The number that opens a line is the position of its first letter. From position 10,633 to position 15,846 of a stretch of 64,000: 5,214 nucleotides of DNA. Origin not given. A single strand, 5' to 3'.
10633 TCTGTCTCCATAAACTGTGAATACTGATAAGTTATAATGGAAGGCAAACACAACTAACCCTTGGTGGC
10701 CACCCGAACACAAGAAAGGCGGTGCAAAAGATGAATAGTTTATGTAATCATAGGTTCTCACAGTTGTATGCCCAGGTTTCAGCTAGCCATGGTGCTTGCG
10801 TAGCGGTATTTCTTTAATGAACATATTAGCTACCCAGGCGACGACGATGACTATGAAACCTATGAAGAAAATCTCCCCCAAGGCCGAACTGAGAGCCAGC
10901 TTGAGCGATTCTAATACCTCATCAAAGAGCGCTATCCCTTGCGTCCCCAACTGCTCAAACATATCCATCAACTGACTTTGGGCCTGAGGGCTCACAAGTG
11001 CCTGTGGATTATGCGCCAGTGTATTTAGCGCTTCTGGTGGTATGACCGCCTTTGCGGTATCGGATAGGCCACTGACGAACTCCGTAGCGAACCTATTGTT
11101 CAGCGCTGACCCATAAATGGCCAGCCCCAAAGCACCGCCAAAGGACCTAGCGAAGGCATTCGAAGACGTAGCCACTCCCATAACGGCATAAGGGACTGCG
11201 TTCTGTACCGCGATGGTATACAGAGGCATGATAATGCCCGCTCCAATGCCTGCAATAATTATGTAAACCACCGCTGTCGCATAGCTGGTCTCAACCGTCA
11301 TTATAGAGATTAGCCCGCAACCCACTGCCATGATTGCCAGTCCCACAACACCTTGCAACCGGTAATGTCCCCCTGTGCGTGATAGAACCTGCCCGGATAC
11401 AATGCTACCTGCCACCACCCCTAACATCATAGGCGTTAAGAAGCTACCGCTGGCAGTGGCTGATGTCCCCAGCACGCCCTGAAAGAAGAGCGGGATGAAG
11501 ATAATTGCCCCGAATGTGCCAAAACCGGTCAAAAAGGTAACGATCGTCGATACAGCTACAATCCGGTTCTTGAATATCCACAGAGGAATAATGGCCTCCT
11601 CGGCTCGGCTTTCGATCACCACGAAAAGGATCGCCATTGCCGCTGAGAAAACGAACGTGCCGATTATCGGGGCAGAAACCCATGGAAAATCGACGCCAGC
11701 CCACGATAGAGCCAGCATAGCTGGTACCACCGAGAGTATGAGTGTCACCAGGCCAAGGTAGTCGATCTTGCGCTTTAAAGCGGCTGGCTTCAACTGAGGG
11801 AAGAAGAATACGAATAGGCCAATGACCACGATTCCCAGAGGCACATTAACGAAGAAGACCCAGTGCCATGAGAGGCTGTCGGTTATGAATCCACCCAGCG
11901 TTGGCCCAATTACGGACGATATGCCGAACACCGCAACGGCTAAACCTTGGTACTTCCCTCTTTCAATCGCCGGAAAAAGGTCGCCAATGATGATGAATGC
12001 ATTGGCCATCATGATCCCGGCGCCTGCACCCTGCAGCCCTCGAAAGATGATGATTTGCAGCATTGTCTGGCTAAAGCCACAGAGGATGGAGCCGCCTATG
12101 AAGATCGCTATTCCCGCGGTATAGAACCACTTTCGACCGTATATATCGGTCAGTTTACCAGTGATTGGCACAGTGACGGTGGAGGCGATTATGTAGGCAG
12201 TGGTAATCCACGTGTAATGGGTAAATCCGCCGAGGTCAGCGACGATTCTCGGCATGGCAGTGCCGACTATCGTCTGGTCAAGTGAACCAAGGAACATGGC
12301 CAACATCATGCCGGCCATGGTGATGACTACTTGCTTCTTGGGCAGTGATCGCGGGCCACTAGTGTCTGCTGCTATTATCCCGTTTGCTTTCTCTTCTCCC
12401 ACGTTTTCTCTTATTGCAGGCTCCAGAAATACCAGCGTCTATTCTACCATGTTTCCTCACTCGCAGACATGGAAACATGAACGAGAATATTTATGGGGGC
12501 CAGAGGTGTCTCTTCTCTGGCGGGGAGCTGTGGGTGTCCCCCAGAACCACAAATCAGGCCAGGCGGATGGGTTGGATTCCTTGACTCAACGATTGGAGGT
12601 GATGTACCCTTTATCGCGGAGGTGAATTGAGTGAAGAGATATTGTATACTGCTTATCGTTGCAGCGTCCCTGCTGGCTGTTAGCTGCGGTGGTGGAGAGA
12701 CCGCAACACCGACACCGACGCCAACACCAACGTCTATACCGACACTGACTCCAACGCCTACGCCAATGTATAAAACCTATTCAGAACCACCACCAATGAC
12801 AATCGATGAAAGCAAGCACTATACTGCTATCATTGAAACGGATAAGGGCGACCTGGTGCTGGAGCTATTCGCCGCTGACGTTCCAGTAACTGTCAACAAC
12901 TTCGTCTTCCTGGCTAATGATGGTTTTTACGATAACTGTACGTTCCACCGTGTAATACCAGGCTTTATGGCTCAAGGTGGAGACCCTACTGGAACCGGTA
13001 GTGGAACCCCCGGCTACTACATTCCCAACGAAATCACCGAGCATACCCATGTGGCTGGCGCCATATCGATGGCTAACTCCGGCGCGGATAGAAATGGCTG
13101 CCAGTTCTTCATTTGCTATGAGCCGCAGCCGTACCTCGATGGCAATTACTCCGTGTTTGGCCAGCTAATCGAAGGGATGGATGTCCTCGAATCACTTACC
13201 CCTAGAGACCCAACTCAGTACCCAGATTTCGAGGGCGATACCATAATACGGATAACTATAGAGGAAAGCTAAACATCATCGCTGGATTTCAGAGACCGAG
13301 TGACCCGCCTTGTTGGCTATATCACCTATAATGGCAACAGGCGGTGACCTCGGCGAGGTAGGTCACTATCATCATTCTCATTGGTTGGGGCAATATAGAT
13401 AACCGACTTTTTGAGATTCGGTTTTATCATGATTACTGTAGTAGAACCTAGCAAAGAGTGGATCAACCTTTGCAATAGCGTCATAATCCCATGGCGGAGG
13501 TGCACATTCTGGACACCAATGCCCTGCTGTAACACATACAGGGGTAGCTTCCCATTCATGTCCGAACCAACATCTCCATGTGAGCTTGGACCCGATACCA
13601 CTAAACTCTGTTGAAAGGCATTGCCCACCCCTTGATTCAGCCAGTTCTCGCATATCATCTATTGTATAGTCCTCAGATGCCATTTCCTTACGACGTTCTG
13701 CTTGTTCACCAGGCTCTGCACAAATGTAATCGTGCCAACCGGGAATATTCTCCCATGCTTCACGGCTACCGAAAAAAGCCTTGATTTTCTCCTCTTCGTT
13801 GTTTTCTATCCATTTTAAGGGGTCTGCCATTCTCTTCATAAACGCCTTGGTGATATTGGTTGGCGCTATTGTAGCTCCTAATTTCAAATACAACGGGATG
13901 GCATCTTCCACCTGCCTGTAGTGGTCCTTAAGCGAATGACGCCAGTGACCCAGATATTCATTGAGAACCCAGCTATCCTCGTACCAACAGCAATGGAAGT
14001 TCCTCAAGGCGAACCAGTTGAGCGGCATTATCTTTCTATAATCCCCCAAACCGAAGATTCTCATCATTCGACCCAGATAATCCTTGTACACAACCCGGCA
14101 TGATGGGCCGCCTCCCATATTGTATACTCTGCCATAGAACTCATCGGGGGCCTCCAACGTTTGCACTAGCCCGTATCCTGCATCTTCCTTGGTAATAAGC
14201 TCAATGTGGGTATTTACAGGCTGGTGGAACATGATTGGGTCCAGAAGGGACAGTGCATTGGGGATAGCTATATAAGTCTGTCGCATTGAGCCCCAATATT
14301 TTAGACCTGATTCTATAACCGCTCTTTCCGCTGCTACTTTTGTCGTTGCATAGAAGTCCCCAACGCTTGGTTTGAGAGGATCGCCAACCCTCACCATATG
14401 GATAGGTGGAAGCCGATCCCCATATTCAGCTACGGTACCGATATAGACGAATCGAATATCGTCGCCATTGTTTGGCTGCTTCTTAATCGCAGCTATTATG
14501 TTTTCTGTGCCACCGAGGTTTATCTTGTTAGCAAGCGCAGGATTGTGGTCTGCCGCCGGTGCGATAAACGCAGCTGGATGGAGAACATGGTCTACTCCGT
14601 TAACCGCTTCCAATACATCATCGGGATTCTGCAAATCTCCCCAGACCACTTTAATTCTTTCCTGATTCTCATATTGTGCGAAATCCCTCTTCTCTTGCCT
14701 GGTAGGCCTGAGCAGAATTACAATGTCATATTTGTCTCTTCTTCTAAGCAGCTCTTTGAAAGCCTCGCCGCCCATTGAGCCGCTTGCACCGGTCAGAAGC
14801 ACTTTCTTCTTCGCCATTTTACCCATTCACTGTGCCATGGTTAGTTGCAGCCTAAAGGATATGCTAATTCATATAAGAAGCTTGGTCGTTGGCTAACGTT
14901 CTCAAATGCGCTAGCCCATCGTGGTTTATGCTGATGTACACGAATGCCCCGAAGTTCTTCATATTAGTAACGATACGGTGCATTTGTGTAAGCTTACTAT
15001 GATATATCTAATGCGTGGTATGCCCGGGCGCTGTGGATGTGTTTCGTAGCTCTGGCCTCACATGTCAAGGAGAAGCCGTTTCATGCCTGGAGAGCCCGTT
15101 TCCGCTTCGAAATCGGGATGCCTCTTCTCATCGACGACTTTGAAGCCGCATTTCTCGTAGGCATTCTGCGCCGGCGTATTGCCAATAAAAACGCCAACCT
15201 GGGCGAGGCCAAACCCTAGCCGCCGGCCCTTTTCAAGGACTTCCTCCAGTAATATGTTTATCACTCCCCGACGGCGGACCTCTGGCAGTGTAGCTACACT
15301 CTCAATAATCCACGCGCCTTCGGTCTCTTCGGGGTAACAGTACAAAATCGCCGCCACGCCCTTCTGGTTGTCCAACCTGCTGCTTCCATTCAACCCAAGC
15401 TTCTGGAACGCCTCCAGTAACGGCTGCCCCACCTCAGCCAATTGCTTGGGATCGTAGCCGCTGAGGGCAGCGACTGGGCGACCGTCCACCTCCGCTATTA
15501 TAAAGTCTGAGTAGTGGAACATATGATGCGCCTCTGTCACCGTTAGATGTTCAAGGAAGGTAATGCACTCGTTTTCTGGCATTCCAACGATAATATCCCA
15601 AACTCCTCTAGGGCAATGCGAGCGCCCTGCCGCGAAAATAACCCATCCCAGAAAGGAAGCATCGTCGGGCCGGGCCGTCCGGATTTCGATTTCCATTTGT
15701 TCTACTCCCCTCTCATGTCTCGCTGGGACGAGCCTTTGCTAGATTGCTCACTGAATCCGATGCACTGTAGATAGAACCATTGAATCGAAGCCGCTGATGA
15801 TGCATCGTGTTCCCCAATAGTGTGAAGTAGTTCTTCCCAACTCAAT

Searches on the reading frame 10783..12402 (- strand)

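Call 45: search_protein_families(library=pfam, proteins=[window:10783-12402:-], max_evalue=0.00001)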
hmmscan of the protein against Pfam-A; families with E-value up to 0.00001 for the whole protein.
window:10783-12402:- (539 aa): 3 families
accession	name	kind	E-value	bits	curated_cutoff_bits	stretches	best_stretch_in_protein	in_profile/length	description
PF07690.21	MFS_1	-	3.2e-48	164.8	33.4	1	32-426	1-346/347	Major Facilitator Superfamily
PF06609.19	TRI12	-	5.4e-17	61.9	23.2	1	24-453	41-484/599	Fungal trichothecene efflux pump (TRI12)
PF00083.30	Sugar_tr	-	4.3e-11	42.8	22.3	1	63-132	48-120/452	Sugar (and other) transporter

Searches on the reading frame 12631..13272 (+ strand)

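Call 45: search_protein_families(library=pfam, proteins=[window:12631-13272:+], max_evalue=0.00001)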
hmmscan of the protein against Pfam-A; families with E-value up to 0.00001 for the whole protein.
window:12631-13272:+ (213 aa): 1 family
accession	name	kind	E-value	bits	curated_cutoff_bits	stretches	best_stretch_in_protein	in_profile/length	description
PF00160.26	Pro_isomerase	-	4.5e-45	154.2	21.7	1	67-191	3-139/159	Cyclophilin type peptidyl-prolyl cis-trans isomerase/CLD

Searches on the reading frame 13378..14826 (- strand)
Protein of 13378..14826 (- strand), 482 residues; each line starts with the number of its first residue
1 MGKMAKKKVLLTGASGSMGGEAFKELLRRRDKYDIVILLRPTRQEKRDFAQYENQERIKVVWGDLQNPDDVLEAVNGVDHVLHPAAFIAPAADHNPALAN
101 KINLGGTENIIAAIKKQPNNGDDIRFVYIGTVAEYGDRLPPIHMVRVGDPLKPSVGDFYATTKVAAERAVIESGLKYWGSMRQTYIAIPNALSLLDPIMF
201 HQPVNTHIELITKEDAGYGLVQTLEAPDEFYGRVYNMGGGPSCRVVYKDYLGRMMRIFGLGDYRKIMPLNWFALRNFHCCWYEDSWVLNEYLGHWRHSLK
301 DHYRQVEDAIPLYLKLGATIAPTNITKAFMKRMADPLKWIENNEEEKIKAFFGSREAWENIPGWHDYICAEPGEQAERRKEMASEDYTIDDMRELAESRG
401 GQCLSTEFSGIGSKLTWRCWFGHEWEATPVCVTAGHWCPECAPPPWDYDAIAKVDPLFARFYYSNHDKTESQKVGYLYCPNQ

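Call 45: search_protein_families(library=pfam, proteins=[window:13378-14826:-], max_evalue=0.00001)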
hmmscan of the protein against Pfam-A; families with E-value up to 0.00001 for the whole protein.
window:13378-14826:- (482 aa): 7 families
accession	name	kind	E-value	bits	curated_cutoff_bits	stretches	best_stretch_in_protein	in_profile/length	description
PF01370.27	Epimerase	-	1.1e-17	64.7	20.9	1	9-177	1-160/240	NAD dependent epimerase/dehydratase family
PF01073.25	3Beta_HSD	-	6.7e-13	48.7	22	1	11-173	2-160/280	3-beta hydroxysteroid dehydrogenase/isomerase family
PF13460.12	NAD_binding_10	-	6e-12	46.2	27.2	1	13-178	1-139/184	NAD(P)H-binding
PF16363.11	GDP_Man_Dehyd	-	1.5e-09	38.2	27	1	10-171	1-165/332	GDP-mannose 4,6 dehydratase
PF02719.21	Polysacc_synt_2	-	1.7e-09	37.7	20.2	1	9-116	1-117/293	Polysaccharide biosynthesis protein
PF07993.18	NAD_binding_4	-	2.7e-09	37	20.1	1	11-173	1-191/258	Male sterility protein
PF05368.20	NmrA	-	1.2e-06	28.8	27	0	6-84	2-76/298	NmrA-like family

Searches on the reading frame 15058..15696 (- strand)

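Call 45: search_protein_families(library=pfam, proteins=[window:15058-15696:-], max_evalue=0.00001)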
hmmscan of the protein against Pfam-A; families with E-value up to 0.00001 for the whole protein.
window:15058-15696:- (212 aa): 2 families
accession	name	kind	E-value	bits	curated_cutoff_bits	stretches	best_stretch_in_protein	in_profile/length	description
PF00583.31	Acetyltransf_1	-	9.8e-13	48.8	20.7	1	65-185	35-116/116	Acetyltransferase (GNAT) family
PF13508.13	Acetyltransf_7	-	2.6e-08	34.5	27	1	116-187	16-84/84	Acetyltransferase (GNAT) domain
